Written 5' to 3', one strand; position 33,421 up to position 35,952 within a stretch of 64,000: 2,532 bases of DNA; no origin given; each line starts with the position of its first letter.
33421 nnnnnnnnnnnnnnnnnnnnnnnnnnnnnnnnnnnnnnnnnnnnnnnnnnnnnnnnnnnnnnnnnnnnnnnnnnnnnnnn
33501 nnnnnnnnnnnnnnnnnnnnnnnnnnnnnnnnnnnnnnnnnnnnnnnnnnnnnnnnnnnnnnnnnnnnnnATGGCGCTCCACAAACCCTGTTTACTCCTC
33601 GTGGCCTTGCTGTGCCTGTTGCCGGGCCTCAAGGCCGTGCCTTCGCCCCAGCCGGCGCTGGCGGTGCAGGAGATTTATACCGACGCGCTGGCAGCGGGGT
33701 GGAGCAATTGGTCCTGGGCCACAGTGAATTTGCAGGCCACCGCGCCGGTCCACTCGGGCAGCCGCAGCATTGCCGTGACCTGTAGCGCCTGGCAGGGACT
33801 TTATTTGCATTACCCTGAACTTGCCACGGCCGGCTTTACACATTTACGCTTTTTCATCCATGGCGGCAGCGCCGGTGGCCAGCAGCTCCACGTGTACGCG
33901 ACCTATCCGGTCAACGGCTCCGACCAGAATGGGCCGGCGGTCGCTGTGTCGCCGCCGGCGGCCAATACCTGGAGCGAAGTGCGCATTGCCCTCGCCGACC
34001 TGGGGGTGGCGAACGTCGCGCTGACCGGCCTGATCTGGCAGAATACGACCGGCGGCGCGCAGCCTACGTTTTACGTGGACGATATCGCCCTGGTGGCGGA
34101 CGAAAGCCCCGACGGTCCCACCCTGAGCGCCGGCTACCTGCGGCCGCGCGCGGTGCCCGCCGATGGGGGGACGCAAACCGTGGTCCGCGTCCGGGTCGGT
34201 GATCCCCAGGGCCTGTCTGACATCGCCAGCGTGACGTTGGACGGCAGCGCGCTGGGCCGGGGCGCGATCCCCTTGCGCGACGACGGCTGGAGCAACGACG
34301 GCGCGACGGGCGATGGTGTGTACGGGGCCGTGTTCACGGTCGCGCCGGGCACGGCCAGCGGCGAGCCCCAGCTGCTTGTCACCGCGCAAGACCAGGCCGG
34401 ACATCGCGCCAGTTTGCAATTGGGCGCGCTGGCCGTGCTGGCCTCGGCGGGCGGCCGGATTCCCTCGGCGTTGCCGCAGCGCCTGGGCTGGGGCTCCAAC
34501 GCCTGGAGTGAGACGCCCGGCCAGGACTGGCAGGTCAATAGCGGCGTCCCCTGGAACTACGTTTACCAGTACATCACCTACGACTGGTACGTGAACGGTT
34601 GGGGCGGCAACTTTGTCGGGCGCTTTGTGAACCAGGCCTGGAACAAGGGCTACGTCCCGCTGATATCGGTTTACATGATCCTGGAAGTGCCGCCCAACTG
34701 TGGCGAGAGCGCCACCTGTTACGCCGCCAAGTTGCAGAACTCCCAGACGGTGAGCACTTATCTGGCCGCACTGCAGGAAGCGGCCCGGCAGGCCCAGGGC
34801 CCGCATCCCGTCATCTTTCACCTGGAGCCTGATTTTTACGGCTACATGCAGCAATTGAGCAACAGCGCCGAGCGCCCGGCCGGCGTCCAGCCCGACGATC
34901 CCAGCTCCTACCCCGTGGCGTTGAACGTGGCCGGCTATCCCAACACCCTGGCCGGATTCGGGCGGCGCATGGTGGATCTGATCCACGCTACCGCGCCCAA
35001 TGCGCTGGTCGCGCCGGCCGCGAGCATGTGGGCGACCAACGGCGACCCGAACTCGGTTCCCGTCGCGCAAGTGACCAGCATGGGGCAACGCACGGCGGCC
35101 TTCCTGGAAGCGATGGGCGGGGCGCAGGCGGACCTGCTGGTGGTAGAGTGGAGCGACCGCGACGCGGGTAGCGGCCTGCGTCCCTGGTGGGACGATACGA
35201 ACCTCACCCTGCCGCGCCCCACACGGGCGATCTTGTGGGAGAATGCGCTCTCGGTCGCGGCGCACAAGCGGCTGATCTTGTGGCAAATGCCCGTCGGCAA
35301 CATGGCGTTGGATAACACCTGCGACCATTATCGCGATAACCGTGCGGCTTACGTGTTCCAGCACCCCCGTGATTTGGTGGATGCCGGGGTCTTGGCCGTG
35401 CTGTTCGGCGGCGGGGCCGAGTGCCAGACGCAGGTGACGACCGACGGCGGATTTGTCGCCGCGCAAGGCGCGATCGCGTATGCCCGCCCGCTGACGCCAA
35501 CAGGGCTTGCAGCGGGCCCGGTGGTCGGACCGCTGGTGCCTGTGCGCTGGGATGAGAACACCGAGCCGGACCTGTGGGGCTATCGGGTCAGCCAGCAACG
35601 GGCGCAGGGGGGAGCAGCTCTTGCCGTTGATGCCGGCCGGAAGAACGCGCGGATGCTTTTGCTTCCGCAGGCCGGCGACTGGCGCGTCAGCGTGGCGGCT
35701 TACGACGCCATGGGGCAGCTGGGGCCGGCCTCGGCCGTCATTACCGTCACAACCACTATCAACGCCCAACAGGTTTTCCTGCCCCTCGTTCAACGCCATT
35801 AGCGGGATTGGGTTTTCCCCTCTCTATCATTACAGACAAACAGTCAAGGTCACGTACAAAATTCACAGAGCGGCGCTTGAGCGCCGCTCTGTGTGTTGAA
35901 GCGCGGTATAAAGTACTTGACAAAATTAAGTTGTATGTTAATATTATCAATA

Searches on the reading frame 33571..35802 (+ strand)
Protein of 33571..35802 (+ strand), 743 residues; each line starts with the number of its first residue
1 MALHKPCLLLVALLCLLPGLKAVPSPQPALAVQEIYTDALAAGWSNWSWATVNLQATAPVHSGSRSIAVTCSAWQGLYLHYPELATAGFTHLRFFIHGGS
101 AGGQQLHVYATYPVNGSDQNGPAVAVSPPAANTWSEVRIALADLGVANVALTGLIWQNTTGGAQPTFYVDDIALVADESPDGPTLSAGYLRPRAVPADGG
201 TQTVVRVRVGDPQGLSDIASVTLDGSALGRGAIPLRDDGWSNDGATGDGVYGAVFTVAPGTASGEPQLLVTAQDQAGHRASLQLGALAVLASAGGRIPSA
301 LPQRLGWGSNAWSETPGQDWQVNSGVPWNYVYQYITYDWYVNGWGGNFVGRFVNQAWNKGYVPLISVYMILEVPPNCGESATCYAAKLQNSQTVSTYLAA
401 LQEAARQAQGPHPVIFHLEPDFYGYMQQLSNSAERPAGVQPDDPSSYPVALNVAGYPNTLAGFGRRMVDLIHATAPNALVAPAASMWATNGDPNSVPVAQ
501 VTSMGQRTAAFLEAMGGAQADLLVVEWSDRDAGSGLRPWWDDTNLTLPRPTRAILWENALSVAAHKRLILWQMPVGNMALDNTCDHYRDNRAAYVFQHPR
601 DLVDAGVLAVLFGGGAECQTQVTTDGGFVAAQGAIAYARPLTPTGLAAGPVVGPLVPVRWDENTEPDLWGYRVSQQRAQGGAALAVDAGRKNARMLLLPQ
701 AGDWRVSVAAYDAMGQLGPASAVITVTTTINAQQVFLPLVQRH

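Call 13: search_protein_families(library=pfam, proteins=[window:33571-35802:+], max_evalue=0.01)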
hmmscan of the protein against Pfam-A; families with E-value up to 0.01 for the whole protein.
window:33571-35802:+ (743 aa): 0 families

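Call 14: search_protein_families(library=ncbifam, proteins=[window:33571-35802:+], max_evalue=10)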
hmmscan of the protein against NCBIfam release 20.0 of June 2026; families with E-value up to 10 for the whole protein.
window:33571-35802:+ (743 aa): 2 families
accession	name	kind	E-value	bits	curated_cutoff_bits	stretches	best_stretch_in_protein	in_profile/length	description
NF041940.1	choice_anch_X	domain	4.6e-06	26.2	25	1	233-257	1-25/37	choice-of-anchor X domain-containing protein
NF053834.1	ultrashort_CTERM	domain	0.15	12.2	10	1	734-742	2-10/10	YLP-box putative sorting motif-containing protein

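Call 73: find_homologous_proteins(query=window:33571-35799:+)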
Query window:33571-35799:+ (743 aa): 435 proteins with E <= 0.001 among 8000 candidates; the best 120 are listed.
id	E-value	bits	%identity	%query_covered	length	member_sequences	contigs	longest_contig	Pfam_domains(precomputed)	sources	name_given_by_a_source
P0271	0.0e+0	1642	97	100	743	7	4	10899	-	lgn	-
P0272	0.0e+0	1444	85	98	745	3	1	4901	-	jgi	jgi:hypothetical protein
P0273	0.0e+0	1412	83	98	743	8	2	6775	-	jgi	jgi:hypothetical protein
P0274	0.0e+0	1356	81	98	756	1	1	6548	-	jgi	jgi:hypothetical protein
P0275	0.0e+0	1328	79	96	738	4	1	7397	-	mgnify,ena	mgnify:FL=1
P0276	0.0e+0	1327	79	96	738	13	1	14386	-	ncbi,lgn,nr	ncbi:MAG: fibronectin type III domain-containing protein [Anaerolineae bacterium]|nr:fibronectin typ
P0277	0.0e+0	1311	78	99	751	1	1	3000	-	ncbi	-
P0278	0.0e+0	1310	80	96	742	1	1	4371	-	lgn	-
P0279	0.0e+0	1306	77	98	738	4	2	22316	-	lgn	-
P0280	0.0e+0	1288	77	97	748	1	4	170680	-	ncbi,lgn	-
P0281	0.0e+0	1265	74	99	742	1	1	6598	-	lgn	-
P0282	0.0e+0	1224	74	99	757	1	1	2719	-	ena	-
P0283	0.0e+0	1215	75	95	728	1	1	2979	-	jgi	jgi:hypothetical protein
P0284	0.0e+0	1215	73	99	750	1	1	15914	-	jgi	jgi:hypothetical protein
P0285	0.0e+0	1188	72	100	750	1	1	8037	-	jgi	jgi:hypothetical protein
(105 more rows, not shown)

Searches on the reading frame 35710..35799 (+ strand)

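Call 55: search_protein_families(library=ncbifam, proteins=[window:35710-35799:+], max_evalue=10)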
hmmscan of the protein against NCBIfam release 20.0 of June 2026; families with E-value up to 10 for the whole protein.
seq(30 aa): 2 families
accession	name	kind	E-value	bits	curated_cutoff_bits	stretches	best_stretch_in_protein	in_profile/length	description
NF053834.1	ultrashort_CTERM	domain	0.0031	17.3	10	1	21-29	2-10/10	YLP-box putative sorting motif-containing protein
NF050076.1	sort_motif_YLP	domain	0.0053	16.4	15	1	20-29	2-11/11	YLP-box putative sorting motif-containing protein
